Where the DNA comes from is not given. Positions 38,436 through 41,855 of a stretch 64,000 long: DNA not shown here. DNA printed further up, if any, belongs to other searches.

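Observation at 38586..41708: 1040-aa fusion of a Wzy/O-antigen-ligase-like domain with a second GT-C-like polytopic domain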

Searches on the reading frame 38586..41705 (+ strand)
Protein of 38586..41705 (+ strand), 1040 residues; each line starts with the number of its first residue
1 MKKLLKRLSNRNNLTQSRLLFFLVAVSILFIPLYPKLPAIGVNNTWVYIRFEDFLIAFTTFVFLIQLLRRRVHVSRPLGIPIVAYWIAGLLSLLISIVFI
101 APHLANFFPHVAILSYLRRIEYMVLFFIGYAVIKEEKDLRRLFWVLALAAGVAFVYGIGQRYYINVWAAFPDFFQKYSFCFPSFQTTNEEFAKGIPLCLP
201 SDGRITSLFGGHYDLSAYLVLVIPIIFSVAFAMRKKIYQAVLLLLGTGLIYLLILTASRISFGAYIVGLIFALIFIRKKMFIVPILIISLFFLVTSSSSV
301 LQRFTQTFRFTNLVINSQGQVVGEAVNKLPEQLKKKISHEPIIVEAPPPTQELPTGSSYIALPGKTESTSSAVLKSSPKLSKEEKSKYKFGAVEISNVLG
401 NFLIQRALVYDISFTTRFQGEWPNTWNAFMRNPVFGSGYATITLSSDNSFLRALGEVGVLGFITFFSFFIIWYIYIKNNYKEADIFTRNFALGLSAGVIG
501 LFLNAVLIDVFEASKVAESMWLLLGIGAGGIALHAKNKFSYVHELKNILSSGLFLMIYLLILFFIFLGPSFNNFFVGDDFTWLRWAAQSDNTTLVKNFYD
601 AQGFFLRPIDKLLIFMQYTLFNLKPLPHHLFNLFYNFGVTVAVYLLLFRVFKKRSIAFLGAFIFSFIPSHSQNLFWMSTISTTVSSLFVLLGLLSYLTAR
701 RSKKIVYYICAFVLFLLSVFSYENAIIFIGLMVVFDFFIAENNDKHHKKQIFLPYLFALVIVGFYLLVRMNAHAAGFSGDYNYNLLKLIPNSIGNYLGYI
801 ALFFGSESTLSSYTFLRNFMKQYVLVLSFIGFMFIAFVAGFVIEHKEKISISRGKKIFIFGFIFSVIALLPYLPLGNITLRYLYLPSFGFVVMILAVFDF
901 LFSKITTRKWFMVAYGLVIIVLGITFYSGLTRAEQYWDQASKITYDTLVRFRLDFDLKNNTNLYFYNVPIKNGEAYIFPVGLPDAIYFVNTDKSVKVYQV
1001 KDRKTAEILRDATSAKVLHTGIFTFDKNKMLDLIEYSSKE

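Call 4: search_protein_families(library=pfam, proteins=[window:38586-41705:+], max_evalue=1)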
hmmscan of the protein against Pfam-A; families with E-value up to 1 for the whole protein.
window:38586-41705:+ (1040 aa): 2 families
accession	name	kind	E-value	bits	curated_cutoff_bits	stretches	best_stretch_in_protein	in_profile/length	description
PF14264.12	Glucos_trans_II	-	0.00088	18.9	30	1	604-878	30-297/317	Glucosyl transferase GtrII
PF04932.20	Wzy_C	-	0.0024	18.1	31.7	1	411-466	78-149/149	O-Antigen ligase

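Call 5: search_protein_families(library=ncbifam, proteins=[window:38586-41705:+], max_evalue=1)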
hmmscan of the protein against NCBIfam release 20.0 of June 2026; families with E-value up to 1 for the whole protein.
window:38586-41705:+ (1040 aa): 1 family
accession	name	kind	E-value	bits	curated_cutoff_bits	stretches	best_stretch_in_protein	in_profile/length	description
NF047320.1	morpho_MmpB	equivalog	0.018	15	34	1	138-155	20-37/39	morphogenic membrane protein MmpB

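Call 8: find_homologous_proteins(query=window:38586-41705:+, max_evalue=0.001)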
Query window:38586-41705:+ (1040 aa): 1520 proteins with E <= 0.001 among 8000 candidates; the best 120 are listed.
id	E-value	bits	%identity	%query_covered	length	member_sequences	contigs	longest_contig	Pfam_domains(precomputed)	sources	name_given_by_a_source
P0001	0.0e+0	2280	100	100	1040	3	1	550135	-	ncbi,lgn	-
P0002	0.0e+0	2105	91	100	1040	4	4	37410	-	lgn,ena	-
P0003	0.0e+0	2081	89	100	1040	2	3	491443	-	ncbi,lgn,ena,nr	ncbi:MAG TPA: hypothetical protein PKA38_02710 [Candidatus Levybacteria bacterium]|nr:hypothetical p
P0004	0.0e+0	1680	73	98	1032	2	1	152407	-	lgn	-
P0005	0.0e+0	1599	69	98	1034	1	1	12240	-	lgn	-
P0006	0.0e+0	1513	66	100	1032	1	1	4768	-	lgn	-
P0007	0.0e+0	1482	64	100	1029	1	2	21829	-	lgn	-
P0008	0.0e+0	1468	64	100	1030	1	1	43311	-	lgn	-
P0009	0.0e+0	1452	63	99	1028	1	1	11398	-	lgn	-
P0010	0.0e+0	1360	60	100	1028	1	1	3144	-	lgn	-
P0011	0.0e+0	1296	64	86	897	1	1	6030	-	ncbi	ncbi:MAG: hypothetical protein ACM3IJ_03645, partial [Candidatus Levyibacteriota bacterium]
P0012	0.0e+0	1161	53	99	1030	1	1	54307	-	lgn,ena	-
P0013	0.0e+0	1062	49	99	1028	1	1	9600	PF04932.21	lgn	-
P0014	0.0e+0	1043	50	100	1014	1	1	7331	-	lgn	-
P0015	8.6e-294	996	48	97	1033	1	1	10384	-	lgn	-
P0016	3.0e-290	984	48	99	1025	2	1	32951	PF04932.21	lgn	-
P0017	2.0e-284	965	48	100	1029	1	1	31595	PF04932.21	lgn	-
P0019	3.4e-281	954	45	97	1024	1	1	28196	PF04932.21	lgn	-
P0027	6.2e-275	933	47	97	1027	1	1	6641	PF04932.21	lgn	-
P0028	1.6e-274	932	46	99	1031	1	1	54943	-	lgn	-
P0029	1.8e-274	932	46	98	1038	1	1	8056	-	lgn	-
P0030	1.5e-273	929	46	96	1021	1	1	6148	PF04932.21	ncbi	-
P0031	2.9e-273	928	45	99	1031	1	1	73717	-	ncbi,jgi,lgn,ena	jgi:hypothetical protein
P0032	3.0e-273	928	45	100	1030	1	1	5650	-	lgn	-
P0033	4.9e-273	927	45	99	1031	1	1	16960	-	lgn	-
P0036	4.0e-272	924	45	99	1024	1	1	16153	PF04932.21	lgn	-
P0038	3.5e-270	918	46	96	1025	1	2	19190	-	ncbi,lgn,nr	ncbi:O-antigen ligase family protein [Patescibacteria group bacterium]|nr:O-antigen ligase family pr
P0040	3.1e-269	914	45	99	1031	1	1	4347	-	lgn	-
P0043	1.4e-267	909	44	100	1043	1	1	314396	-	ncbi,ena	-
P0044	4.7e-267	907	46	98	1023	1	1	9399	PF04932.21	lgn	-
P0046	9.0e-267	906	45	97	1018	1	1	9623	PF04932.21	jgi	jgi:hypothetical protein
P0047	1.3e-266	906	44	97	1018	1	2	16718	PF04932.21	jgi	jgi:hypothetical protein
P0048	2.5e-266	905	45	97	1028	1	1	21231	PF04932.21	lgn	-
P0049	3.4e-266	904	44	99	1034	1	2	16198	PF04932.21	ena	-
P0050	4.9e-266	904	46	95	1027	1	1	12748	PF04932.21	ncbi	-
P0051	1.0e-265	903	44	98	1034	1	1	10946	PF04932.21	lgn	-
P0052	1.3e-265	902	45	95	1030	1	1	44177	-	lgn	-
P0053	1.9e-265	902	44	96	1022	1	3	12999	PF04932.21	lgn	-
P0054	2.2e-265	902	45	96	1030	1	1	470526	-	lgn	-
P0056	4.3e-265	901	44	96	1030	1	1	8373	PF04932.21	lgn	-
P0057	6.5e-265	900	45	98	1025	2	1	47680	PF04932.21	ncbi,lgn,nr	ncbi:MAG TPA: hypothetical protein VLB73_03100 [Patescibacteria group bacterium]|nr:hypothetical pro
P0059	7.3e-264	897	44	99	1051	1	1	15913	PF04932.21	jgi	jgi:hypothetical protein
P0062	4.2e-263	894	44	98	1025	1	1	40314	PF04932.21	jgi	-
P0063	5.2e-263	894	44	100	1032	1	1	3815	PF04932.21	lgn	-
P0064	8.1e-263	893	44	97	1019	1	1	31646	-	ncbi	-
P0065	9.1e-263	893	42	100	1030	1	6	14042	-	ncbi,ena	-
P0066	1.2e-262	893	43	99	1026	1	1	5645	PF04932.21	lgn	-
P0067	1.2e-262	893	45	98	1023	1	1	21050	PF04932.21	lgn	-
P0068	1.3e-262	893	44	99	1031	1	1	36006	PF04932.21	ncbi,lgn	-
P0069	1.6e-262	892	45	97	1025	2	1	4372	-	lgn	-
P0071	2.5e-262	892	44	97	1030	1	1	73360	PF04932.21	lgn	-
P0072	3.4e-262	891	44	98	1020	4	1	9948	PF04932.21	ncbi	-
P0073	4.7e-262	891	44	100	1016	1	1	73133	PF04932.21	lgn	-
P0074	8.8e-262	890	44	98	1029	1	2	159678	PF04932.21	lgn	-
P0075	2.9e-261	888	44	98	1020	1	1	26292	PF04932.21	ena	-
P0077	1.1e-260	886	45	99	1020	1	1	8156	PF04932.21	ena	-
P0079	2.0e-260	885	44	100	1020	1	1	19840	PF04932.21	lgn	-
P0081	1.1e-259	883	43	99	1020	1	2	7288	PF04932.21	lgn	-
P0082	1.8e-259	882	44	98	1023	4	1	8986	PF04932.21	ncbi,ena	-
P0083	3.0e-259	881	42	100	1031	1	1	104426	-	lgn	-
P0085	6.8e-259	880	44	98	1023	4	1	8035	PF04932.21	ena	-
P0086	8.9e-259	880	45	98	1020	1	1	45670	PF04932.21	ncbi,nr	ncbi:MAG: O-antigen ligase family protein [Patescibacteria group bacterium]|nr:O-antigen ligase fami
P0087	9.7e-259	880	44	99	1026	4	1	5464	PF04932.21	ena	-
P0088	1.1e-258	880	44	97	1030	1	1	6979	-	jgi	jgi:hypothetical protein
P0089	1.1e-258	880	45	98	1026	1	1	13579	PF04932.21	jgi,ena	-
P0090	1.2e-258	879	44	100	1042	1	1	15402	PF04932.21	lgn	-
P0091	1.4e-258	879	44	96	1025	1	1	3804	PF04932.21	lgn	-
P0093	1.6e-258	879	45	99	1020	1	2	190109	PF04932.21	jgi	-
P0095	2.6e-258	878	45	98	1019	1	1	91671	PF13231.13,PF04932.21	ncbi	-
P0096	4.5e-258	877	44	98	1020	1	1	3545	PF04932.21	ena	-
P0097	6.8e-258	877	44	98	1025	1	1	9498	PF04932.21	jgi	jgi:O-antigen ligase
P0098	7.0e-258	877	45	97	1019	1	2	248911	PF04932.21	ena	-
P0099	8.1e-258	877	44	95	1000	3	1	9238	PF04932.21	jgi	jgi:O-antigen ligase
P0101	9.5e-258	876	43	97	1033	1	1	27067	PF04932.21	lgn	-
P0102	2.0e-257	875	44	100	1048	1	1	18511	PF04932.21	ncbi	-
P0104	4.0e-257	874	44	99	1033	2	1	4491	PF04932.21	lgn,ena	-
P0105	4.7e-257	874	44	98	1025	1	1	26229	PF04932.21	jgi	-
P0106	2.1e-256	872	43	98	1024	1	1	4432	PF04932.21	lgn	-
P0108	9.3e-256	870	44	98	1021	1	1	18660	PF04932.21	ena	-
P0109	1.6e-255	869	43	100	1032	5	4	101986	PF04932.21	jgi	-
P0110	2.3e-255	869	43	99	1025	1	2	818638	-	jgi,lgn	jgi:hypothetical protein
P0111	2.8e-255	868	43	96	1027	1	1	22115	PF04932.21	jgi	jgi:hypothetical protein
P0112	5.3e-255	867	43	99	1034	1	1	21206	PF04932.21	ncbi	-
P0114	1.0e-254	866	44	98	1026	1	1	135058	PF04932.21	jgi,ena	-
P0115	1.0e-254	866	43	100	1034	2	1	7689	PF04932.21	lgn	-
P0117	2.4e-254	865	43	100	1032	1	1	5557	PF04932.21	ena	-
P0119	3.4e-254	865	44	99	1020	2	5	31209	PF04932.21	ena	-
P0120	7.4e-254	864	44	97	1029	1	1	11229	PF04932.21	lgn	-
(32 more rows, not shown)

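Call 18: search_solved_structures(query=A1, max_evalue=10, show_alignments=3)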
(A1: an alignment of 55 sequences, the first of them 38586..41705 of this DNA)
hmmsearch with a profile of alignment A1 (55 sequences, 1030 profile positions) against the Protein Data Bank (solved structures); distinct sequences matched with E-value up to 10: 0.

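Call 24: find_encoding_contigs(protein=P0110, flank=10000, max_places=2)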
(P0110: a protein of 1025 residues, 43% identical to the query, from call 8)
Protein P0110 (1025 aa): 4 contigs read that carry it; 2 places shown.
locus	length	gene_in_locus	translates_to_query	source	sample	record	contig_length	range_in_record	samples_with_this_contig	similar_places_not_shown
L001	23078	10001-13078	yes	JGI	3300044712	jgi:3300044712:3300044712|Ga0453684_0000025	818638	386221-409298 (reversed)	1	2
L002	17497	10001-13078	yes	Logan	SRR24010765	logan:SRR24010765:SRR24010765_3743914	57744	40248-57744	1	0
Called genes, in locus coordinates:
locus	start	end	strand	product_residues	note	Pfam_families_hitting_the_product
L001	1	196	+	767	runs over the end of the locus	-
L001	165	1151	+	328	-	-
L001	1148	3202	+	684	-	-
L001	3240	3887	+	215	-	PF01209:Ubie_methyltran (weak), PF13489:Methyltransf_23, PF13847:Methyltransf_31, PF08241:Methyltransf_11, PF08242:Methyltransf_12 (weak), PF13649:Methyltransf_25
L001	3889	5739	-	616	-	-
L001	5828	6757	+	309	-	PF00535:Glycos_transf_2, PF10111:Glyco_tranf_2_2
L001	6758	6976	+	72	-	-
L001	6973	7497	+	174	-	PF13439:Glyco_transf_4 (weak)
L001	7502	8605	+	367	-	PF20706:GT4-conflict, PF00534:Glycos_transf_1, PF13692:Glyco_trans_1_4, PF13524:Glyco_trans_1_2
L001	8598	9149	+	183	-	PF00132:Hexapep, PF14602:Hexapep_2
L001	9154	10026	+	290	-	PF00535:Glycos_transf_2, PF10111:Glyco_tranf_2_2, PF13641:Glyco_tranf_2_3, PF13506:Glyco_transf_21 (faint), PF13632:Glyco_trans_2_3 (weak)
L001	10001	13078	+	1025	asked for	-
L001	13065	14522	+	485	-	PF13231:PMT_2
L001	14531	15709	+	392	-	PF13439:Glyco_transf_4, PF00534:Glycos_transf_1, PF13692:Glyco_trans_1_4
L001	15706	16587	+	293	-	PF00535:Glycos_transf_2, PF13641:Glyco_tranf_2_3, PF13632:Glyco_trans_2_3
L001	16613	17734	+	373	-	PF13439:Glyco_transf_4, PF20706:GT4-conflict (weak), PF00534:Glycos_transf_1, PF13692:Glyco_trans_1_4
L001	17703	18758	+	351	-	PF00534:Glycos_transf_1, PF13692:Glyco_trans_1_4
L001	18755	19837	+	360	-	PF00483:NTP_transferase, PF22640:ManC_GMP_beta-helix (weak)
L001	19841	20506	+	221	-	PF02397:Bac_transf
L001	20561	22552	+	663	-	PF13196:DUF4012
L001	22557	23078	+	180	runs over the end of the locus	PF11967:RecO_N, PF02565:RecO_C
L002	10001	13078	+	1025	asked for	-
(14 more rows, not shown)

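Call 25: find_encoding_contigs(protein=P0043, flank=10000, max_places=2)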
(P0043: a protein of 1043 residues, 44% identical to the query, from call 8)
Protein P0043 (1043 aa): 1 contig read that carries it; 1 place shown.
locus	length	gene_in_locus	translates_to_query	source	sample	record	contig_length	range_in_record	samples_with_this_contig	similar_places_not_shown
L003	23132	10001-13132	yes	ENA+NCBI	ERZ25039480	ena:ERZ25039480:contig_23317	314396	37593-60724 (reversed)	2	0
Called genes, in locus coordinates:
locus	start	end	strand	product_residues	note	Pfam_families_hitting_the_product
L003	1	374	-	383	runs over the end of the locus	-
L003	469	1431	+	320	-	PF01041:DegT_DnrJ_EryC1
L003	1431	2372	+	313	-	PF00535:Glycos_transf_2, PF10111:Glyco_tranf_2_2, PF13641:Glyco_tranf_2_3 (weak)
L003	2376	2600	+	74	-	-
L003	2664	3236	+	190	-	-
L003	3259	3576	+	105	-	-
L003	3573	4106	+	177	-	PF13439:Glyco_transf_4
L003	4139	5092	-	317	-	PF00535:Glycos_transf_2, PF10111:Glyco_tranf_2_2 (weak)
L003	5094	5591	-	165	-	PF02779:Transket_pyr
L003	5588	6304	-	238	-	PF13292:DXP_synthase_N, PF00456:Transketolase_N, PF02775:TPP_enzyme_C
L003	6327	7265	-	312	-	PF00106:adh_short (faint), PF01073:3Beta_HSD, PF01370:Epimerase, PF02719:Polysacc_synt_2, PF04321:RmlD_sub_bind, PF07993:NAD_binding_4 (faint), PF16363:GDP_Man_Dehyd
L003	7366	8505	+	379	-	PF13439:Glyco_transf_4 (weak), PF20706:GT4-conflict, PF00534:Glycos_transf_1, PF13692:Glyco_trans_1_4, PF13524:Glyco_trans_1_2 (weak)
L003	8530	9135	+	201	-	PF25084:LbH_EIF2B (faint), PF25087:GMPPB_C (faint), PF00132:Hexapep, PF14602:Hexapep_2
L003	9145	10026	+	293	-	PF00535:Glycos_transf_2, PF13641:Glyco_tranf_2_3, PF10111:Glyco_tranf_2_2, PF13632:Glyco_trans_2_3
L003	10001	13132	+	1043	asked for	-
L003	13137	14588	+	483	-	PF13231:PMT_2 (weak)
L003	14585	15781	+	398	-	PF13439:Glyco_transf_4, PF00534:Glycos_transf_1, PF13692:Glyco_trans_1_4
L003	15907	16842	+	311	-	PF00535:Glycos_transf_2, PF13641:Glyco_tranf_2_3, PF13632:Glyco_trans_2_3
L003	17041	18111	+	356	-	PF13384:HTH_23 (weak), PF13518:HTH_28 (weak), PF13551:HTH_29 (weak), PF13565:HTH_32, PF13358:DDE_3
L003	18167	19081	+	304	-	-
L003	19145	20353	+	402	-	PF13439:Glyco_transf_4, PF00534:Glycos_transf_1, PF13692:Glyco_trans_1_4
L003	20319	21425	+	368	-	PF00534:Glycos_transf_1, PF13692:Glyco_trans_1_4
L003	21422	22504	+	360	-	PF00483:NTP_transferase, PF22640:ManC_GMP_beta-helix (weak)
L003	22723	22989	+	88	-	PF02397:Bac_transf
